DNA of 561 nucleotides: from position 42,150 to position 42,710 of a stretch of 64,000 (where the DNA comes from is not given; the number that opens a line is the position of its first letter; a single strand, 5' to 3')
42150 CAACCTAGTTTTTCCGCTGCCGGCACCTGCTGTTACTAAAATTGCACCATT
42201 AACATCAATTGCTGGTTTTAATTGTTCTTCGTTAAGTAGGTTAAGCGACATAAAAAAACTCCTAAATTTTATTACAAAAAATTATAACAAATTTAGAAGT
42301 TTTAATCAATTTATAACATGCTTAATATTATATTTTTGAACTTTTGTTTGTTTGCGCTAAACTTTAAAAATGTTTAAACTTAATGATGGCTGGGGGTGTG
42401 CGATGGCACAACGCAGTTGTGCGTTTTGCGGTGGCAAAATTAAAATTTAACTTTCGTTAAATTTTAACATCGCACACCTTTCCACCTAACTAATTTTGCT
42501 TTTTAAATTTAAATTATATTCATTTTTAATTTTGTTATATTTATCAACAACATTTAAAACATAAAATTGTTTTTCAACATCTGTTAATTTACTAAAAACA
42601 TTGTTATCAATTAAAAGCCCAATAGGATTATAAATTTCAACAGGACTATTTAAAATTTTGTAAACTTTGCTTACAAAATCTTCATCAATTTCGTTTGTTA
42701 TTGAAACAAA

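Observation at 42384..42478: Dispersed fifth copy: an 84-nt cloverleaf-like four-way junction between an orphan gene and pcrA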

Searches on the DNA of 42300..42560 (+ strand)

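Call 19: search_rna_families(source=window, start=42300, end=42560, threshold=evalue, max_evalue=10)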
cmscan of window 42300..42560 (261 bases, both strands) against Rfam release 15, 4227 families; matches with E-value up to 10: 1.
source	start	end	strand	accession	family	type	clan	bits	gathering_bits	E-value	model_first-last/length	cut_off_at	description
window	42360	42462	-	RF01490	rli51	Cis-reg;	-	16.5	48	2.2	1-121/121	no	Listeria snRNA rli51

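Call 31: build_rna_model(alignment_id=A1, structure=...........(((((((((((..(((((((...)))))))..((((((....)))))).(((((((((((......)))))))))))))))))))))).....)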
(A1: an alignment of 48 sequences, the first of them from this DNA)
Model R1 built from alignment A1 (48 sequences, 104 columns); structure: as given.
model positions 91; base pairs 34; branch points 2; effective number of sequences 2.27; information 0.627 bits per position. Calibrated on 0.2 Mb of random sequence (short: E-values are rough).
structure used (alignment columns):
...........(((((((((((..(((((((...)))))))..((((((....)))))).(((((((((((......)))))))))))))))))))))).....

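Call 32: search_with_rna_model(model_id=R1, source=window, filters=off, max_evalue=10, show_alignments=6)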
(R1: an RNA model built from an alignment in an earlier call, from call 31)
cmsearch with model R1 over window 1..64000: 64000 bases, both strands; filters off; matches with E-value up to 10: 59.
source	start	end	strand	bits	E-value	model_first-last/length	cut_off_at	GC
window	24182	24272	+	96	5.7e-17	1-91/91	no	0.3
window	23888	23978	+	86.8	4.3e-15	1-91/91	no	0.29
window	24036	24123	+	76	6.7e-13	1-91/91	no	0.3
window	42390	42481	+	75.9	7e-13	1-91/91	no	0.42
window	24407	24499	+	49.5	1.7e-07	1-91/91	no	0.25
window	42392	42483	-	32.1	0.00058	1-91/91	no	0.43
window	24184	24274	-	31.7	0.00068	1-91/91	no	0.3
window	24040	24125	-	26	0.0099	1-91/91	no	0.3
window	7605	7696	-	23.6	0.03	1-91/91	no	0.21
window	7583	7661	+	20.6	0.13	1-91/91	no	0.24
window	23932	24024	-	18.7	0.3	1-91/91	no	0.31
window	45302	45394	+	18.7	0.31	1-91/91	no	0.26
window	52391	52477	-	18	0.42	1-91/91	no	0.29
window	35322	35399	+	15.8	1.2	1-91/91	no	0.22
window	51760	51861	+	15.7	1.3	1-91/91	no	0.32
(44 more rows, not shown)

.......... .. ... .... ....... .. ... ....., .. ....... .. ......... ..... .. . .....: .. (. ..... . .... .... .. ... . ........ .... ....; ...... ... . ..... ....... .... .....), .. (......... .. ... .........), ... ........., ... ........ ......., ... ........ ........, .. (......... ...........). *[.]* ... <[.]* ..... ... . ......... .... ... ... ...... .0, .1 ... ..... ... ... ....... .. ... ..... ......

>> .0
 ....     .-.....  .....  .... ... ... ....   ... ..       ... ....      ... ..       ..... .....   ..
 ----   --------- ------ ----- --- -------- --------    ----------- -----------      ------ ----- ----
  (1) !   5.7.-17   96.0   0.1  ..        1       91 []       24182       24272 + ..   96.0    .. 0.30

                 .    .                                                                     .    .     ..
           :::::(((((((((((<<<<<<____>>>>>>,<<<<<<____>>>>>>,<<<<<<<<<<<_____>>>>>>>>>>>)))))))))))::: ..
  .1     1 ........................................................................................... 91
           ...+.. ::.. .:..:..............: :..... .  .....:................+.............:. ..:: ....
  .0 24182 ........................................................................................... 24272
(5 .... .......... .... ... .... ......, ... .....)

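Call 33: search_with_rna_model(model_id=R1, sources=[window, L001, L002, L003, L004, L005, L006, L007, L008, L009, L010, L011, L012, L013, L014, L015, L017, L018, L019, L020, L021, L022, L023, L024, L025, L026, L027, L028, L029, L030, L031, L032, L033, L034, L035, L036, L037, L038, L039, L040, L041, L042, L043, L044, L045, L046, L047, L048, L049, L050, L051, L052, L053, L054, L055, L056, L057, L058, L059, L060, L061, L062, L064, L065, L066, L067, L068, L070, L072, L073, L074, L075, L076, L077, L078, L079, L080, L081, L083, L084, L085, L086, L087, L088, L089, L090, L091, L092, L093, L094, L095, L096, L097, L098, L099, L100, L101, L102, L103, L104], max_evalue=0.001, make_alignment=true)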
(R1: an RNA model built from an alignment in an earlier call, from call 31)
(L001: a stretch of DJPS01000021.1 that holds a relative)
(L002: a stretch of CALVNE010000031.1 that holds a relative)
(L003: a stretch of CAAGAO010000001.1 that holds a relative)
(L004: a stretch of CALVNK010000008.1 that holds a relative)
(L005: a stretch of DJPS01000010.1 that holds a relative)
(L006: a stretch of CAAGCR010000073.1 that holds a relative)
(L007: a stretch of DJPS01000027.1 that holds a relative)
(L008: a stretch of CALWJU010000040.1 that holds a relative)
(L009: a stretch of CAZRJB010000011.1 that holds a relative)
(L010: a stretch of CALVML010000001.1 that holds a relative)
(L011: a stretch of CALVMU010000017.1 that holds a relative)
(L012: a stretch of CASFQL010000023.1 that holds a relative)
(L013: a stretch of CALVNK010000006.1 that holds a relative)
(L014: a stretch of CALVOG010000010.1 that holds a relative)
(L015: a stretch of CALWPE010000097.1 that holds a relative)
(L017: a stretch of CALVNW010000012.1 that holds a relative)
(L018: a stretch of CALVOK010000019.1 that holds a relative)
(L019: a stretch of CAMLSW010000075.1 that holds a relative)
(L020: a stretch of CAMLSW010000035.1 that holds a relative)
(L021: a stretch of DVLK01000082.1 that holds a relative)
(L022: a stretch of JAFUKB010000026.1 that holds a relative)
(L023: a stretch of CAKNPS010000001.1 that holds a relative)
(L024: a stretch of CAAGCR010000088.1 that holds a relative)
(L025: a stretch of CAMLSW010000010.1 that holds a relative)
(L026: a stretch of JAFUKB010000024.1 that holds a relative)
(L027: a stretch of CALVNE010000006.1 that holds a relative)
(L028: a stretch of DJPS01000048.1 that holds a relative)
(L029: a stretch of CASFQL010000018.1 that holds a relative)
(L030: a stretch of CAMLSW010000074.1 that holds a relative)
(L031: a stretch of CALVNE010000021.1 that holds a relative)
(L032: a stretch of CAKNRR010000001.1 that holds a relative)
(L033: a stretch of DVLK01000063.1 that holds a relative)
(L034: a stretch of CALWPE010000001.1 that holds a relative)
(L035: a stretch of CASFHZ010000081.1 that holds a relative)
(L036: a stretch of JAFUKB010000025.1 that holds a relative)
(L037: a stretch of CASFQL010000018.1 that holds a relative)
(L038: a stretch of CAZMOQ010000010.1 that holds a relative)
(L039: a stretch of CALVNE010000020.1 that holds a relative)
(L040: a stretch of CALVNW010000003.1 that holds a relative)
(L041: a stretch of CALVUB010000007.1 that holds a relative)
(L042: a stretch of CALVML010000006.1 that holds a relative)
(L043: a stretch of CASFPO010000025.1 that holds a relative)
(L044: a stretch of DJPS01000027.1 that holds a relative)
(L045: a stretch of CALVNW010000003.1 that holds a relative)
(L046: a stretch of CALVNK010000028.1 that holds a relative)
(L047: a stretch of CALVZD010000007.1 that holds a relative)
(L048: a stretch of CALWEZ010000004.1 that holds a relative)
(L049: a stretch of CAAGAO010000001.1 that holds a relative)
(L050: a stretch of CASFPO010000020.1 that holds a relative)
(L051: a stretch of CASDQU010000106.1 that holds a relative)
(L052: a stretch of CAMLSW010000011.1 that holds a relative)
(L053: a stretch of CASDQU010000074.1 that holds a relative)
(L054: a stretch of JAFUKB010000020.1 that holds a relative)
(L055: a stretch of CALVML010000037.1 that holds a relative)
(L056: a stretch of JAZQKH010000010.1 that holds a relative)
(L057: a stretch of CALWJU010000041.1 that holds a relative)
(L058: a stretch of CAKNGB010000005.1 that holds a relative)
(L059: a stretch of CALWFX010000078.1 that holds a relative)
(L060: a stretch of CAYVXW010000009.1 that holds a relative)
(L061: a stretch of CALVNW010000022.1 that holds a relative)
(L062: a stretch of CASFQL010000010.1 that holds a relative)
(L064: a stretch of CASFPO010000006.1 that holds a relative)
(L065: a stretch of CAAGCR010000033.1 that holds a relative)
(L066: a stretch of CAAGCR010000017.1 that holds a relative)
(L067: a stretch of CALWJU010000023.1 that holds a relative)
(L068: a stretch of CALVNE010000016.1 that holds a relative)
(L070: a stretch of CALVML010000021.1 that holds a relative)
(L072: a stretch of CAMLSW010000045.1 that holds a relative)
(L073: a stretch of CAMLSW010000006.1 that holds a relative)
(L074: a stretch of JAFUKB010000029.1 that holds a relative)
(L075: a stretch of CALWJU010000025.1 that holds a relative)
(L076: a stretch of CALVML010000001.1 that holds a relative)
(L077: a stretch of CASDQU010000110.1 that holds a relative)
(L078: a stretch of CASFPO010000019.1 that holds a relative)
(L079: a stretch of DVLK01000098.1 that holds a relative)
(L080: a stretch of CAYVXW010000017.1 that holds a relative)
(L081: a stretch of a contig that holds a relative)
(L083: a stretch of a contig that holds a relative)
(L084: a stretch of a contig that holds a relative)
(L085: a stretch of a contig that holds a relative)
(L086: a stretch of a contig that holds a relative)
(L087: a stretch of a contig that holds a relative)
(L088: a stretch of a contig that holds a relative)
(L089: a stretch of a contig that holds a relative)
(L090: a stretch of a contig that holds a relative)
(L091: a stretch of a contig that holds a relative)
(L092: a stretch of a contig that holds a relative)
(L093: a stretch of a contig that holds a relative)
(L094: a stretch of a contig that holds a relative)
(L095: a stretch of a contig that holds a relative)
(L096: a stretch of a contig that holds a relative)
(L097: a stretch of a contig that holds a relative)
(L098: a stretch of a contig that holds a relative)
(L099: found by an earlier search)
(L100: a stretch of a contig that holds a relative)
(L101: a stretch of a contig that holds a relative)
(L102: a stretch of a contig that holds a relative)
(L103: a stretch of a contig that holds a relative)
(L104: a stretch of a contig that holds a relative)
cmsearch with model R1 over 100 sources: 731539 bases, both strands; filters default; matches with E-value up to 0.001: 145.
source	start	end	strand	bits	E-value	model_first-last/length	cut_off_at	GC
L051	848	939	+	101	6.4e-17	1-91/91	no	0.26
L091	7710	7800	+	100.9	6.6e-17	1-91/91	no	0.23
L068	3531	3621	-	98.3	2.2e-16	1-91/91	no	0.23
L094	6769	6859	-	98.3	2.2e-16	1-91/91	no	0.23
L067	7490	7580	-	97.2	3.7e-16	1-91/91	no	0.29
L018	41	130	+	97.1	4e-16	1-91/91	no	0.27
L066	85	174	+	96.4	5.5e-16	1-91/91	no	0.27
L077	853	942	-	96.2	6.1e-16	1-91/91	no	0.23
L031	5205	5295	-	96.2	6.1e-16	1-91/91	no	0.22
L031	5348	5438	-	96.2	6.1e-16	1-91/91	no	0.22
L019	1809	1898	+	96.1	6.3e-16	1-91/91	no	0.28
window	24182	24272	+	96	6.5e-16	1-91/91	no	0.3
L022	50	139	+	95.8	7.2e-16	1-91/91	no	0.31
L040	5504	5593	-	95.5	8.3e-16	1-91/91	no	0.27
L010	1994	2084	+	94.8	1.2e-15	1-91/91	no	0.24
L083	51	140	+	94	1.7e-15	1-91/91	no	0.3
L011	3336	3427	+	93.8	1.8e-15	1-91/91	no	0.24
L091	7845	7935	+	93.3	2.4e-15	1-91/91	no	0.24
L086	1917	2007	+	93.2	2.5e-15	1-91/91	no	0.21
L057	7472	7562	+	93.1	2.5e-15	1-91/91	no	0.24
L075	1371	1461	+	93.1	2.6e-15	1-91/91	no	0.23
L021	2940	3029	+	92.8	2.9e-15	1-90/91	3'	0.26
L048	123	212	-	92.1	4.2e-15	1-91/91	no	0.26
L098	4311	4402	+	92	4.2e-15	1-91/91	no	0.25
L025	33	123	-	92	4.2e-15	1-91/91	no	0.23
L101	5209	5300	-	91.8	4.7e-15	1-91/91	no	0.26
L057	7335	7425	+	91.7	4.9e-15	1-91/91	no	0.24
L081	36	126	-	91.7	4.9e-15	1-91/91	no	0.24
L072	5227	5317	-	91.3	5.8e-15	1-91/91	no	0.24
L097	487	577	+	91.3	6.1e-15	1-91/91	no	0.24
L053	3343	3431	-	91.2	6.4e-15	1-91/91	no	0.19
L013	68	158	+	91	6.8e-15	1-91/91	no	0.26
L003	6572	6661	-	90.9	7e-15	1-91/91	no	0.24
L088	4106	4196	+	90.8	7.5e-15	1-91/91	no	0.24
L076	1226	1316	+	90.7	7.7e-15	1-91/91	no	0.23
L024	3566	3655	+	90.7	8e-15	1-91/91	no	0.29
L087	1909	1998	-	90.6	8.2e-15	1-91/91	no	0.2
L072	55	145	+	90.2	9.9e-15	1-91/91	no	0.24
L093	7493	7582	-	90.1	1e-14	1-91/91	no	0.26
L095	490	580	+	89.9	1.1e-14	1-91/91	no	0.22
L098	4449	4537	+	89.9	1.2e-14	1-91/91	no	0.21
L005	2244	2334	+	89.4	1.4e-14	1-91/91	no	0.26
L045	4371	4460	-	89.4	1.5e-14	1-91/91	no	0.21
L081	6255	6346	+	89.3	1.5e-14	1-91/91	no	0.24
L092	3974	4065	-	89.3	1.5e-14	1-91/91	no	0.22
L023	4921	5011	-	88.9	1.8e-14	1-91/91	no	0.25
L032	4396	4486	-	88.9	1.8e-14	1-91/91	no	0.25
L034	2231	2321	+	88.9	1.8e-14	1-91/91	no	0.25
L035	1127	1217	+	88.9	1.8e-14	1-91/91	no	0.25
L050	5810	5900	+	88.9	1.8e-14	1-91/91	no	0.25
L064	7459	7549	-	88.9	1.8e-14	1-91/91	no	0.25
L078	4003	4093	+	88.9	1.8e-14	1-91/91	no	0.25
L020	47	136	+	88.8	1.9e-14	1-91/91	no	0.21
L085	7434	7524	+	88.7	2e-14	1-91/91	no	0.24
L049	3993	4081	+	88.5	2.2e-14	1-91/91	no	0.22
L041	5628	5719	-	88.5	2.2e-14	1-91/91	no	0.25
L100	1319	1407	+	88.2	2.5e-14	1-91/91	no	0.27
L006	4908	4996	-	88.1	2.7e-14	1-91/91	no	0.29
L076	1078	1168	+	87.6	3.4e-14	1-91/91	no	0.25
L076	1374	1464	+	87.2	4e-14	1-91/91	no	0.24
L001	7618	7708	-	87.1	4.2e-14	1-91/91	no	0.27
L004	55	145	-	86.8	4.9e-14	1-91/91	no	0.23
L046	2125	2215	-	86.8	4.9e-14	1-91/91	no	0.23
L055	2075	2165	+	86.8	4.9e-14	1-91/91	no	0.23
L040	5044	5134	-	86.3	6.2e-14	1-91/91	no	0.26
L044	4014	4104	+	86.1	7e-14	1-91/91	no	0.26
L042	891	981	-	85.9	7.6e-14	1-91/91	no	0.24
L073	242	331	-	85.7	8.3e-14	1-91/91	no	0.22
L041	5489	5580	-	85.6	8.5e-14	1-91/91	no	0.24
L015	544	634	+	85.5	9.1e-14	1-91/91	no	0.26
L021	2794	2883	+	85.2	1e-13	1-91/91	no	0.32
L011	3485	3573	+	84.8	1.3e-13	1-91/91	no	0.29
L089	1234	1324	-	83.9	1.9e-13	1-91/91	no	0.25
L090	26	114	+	83.8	2e-13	1-91/91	no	0.25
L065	3806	3888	-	83.6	2.2e-13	8-91/91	5'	0.29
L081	6393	6483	+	82.7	3.3e-13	1-91/91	no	0.23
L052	1954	2043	-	82.5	3.7e-13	1-91/91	no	0.19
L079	5031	5119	+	81.7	5.3e-13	1-91/91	no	0.26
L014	4510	4601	+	81.5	5.8e-13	1-91/91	no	0.27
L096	2931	3019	-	81.3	6.4e-13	1-91/91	no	0.27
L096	3079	3167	-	81.3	6.6e-13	1-91/91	no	0.26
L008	1597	1685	+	80.7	8.7e-13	1-91/91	no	0.26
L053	3478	3566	-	79.1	1.8e-12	1-91/91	no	0.2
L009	5424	5513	-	78.7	2.2e-12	1-91/91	no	0.27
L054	3176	3255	+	78.5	2.4e-12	1-81/91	3'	0.32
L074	375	454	+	78.5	2.4e-12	1-81/91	3'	0.32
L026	3543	3622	+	76.7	5.5e-12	1-81/91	3'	0.31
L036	6929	7008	+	76.7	5.5e-12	1-81/91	3'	0.31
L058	4828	4916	-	76.4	6.5e-12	1-91/91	no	0.3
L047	3191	3278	-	75.6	9.2e-12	1-91/91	no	0.22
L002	1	74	+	74.5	1.5e-11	17-91/91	5'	0.2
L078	3867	3958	+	74.4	1.7e-11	1-91/91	no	0.24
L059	3867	3954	-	74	2e-11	1-91/91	no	0.27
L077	722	812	-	73.2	2.8e-11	1-91/91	no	0.25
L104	1837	1909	-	72.7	3.7e-11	19-91/91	5'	0.22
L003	6280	6368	-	72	5e-11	1-91/91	no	0.29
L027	1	72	+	71.2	7.5e-11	19-91/91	5'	0.19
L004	205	296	-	70.6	9.6e-11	1-91/91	no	0.25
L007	4293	4383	+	70.5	1e-10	1-91/91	no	0.26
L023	4783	4874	-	69.6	1.5e-10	1-91/91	no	0.25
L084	7279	7359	+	68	3.2e-10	1-91/91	no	0.25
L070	168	240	-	67.7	3.9e-10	18-91/91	5'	0.23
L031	5058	5148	-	67.6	3.9e-10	1-91/91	no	0.27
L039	1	72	+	67.1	4.9e-10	19-91/91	5'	0.18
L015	408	499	+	65.2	1.2e-09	1-91/91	no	0.23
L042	467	558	-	64.8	1.5e-09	1-91/91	no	0.24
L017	1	70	+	63.3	2.9e-09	20-91/91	5'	0.17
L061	1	70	+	63.3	2.9e-09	20-91/91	5'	0.17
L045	2081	2171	+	63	3.4e-09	1-91/91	no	0.19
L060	6127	6216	-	63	3.5e-09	1-91/91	no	0.26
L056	2339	2425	+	62.4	4.5e-09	1-91/91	no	0.24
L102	1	70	+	62.4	4.5e-09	21-91/91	5'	0.2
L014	4640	4730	+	61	8.6e-09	1-91/91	no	0.33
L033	4328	4411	+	60.6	1.1e-08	1-91/91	no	0.23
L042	605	695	-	60.2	1.3e-08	1-91/91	no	0.26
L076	1511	1602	+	59.5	1.7e-08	1-91/91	no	0.24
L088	3971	4061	+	58.5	2.9e-08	1-91/91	no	0.23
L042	754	844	-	58.1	3.3e-08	1-91/91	no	0.25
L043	2145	2234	-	57.8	4e-08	1-91/91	no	0.21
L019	105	194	+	57.4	4.7e-08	1-91/91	no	0.29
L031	5491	5543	-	57.1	5.4e-08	39-91/91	5'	0.19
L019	1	58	+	57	5.6e-08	33-91/91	5'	0.24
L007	3928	4019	-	56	9e-08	1-91/91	no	0.28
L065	3606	3698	-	55.4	1.2e-07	1-91/91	no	0.23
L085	7583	7673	+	55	1.5e-07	1-91/91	no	0.24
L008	3935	4025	+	53.5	2.9e-07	1-91/91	no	0.3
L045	2231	2320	+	53.1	3.5e-07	1-91/91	no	0.29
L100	1595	1687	+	51.3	8.3e-07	1-91/91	no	0.2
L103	7088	7168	+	48.5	3e-06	1-91/91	no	0.28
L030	4610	4658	-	48.5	3.1e-06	42-91/91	5'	0.14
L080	1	55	+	48.1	3.7e-06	36-91/91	5'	0.24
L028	6116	6192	-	47.4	5e-06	1-91/91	no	0.23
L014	1606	1691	+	45.3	1.4e-05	1-91/91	no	0.26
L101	5074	5162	-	44.1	2.4e-05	1-91/91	no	0.26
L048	1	64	-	43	4.1e-05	1-64/91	3'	0.25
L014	1464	1549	+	42.2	5.8e-05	1-91/91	no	0.24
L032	4531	4620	-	42.1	6.2e-05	1-91/91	no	0.23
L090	165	249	+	41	0.0001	1-91/91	no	0.27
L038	3091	3184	+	37.6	0.00049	1-91/91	no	0.24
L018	43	132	-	37.2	0.00061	1-91/91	no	0.27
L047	3056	3143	-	36.8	0.00074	1-91/91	no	0.38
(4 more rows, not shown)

Alignment A2: 145 matches aligned to the model, 161 columns, each read 5' to 3' on its own strand. Consensus structure (alignment columns), stored with it:
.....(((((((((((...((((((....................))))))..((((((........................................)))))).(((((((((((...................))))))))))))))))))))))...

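Call 65: search_with_rna_model(model_id=R1, sources=[L116, L117, L118, L119, L120, L121, L122, L123, L124, L105, L106, L107, L108, L110, L111, L112, L113, L114, L115], max_evalue=0.01)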
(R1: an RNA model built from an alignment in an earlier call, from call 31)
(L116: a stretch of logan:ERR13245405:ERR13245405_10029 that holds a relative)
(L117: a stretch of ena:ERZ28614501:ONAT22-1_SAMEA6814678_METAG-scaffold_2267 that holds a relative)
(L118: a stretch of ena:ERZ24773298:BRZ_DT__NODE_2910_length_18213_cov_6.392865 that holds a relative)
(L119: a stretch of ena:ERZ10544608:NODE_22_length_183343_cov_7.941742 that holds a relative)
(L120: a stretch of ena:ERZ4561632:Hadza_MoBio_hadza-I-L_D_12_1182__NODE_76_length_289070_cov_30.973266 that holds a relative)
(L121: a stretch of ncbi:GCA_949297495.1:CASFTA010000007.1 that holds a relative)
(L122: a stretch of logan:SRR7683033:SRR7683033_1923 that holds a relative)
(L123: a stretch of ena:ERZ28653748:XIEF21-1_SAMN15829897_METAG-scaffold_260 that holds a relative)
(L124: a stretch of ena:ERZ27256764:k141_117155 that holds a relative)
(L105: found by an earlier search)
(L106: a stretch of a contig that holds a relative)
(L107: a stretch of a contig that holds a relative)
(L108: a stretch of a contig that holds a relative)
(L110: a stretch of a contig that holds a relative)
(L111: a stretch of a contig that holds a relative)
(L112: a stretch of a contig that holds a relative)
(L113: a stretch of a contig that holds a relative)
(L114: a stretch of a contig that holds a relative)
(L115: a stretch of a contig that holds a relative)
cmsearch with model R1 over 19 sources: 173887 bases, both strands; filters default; matches with E-value up to 0.01: 17.
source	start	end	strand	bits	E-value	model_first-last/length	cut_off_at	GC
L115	2744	2833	+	97.1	9.5e-17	1-91/91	no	0.26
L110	751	842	-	97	9.9e-17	1-91/91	no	0.27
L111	5740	5829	+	94.4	3.4e-16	1-91/91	no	0.23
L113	36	126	+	93.1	6.2e-16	1-91/91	no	0.23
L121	3604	3694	-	91.2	1.5e-15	1-91/91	no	0.34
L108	4383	4473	-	88.9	4.3e-15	1-91/91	no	0.25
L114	743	832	-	85.3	2.4e-14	1-91/91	no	0.22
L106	832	921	+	84.6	3.3e-14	1-91/91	no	0.22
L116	5316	5407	-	76.6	1.4e-12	1-91/91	no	0.42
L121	3830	3917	-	74.1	4.4e-12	1-91/91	no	0.27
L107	4961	5050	+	72.6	9e-12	1-91/91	no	0.29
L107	4807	4894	+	70.5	2.4e-11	1-91/91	no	0.31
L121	3454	3545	-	69.7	3.6e-11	1-91/91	no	0.24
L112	354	442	+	65.3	2.8e-10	1-91/91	no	0.28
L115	1312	1402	+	54.2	5.1e-08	1-91/91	no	0.27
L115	6678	6767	+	52.5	1.1e-07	1-91/91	no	0.32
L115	1164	1253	+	47.4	1.2e-06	1-91/91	no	0.27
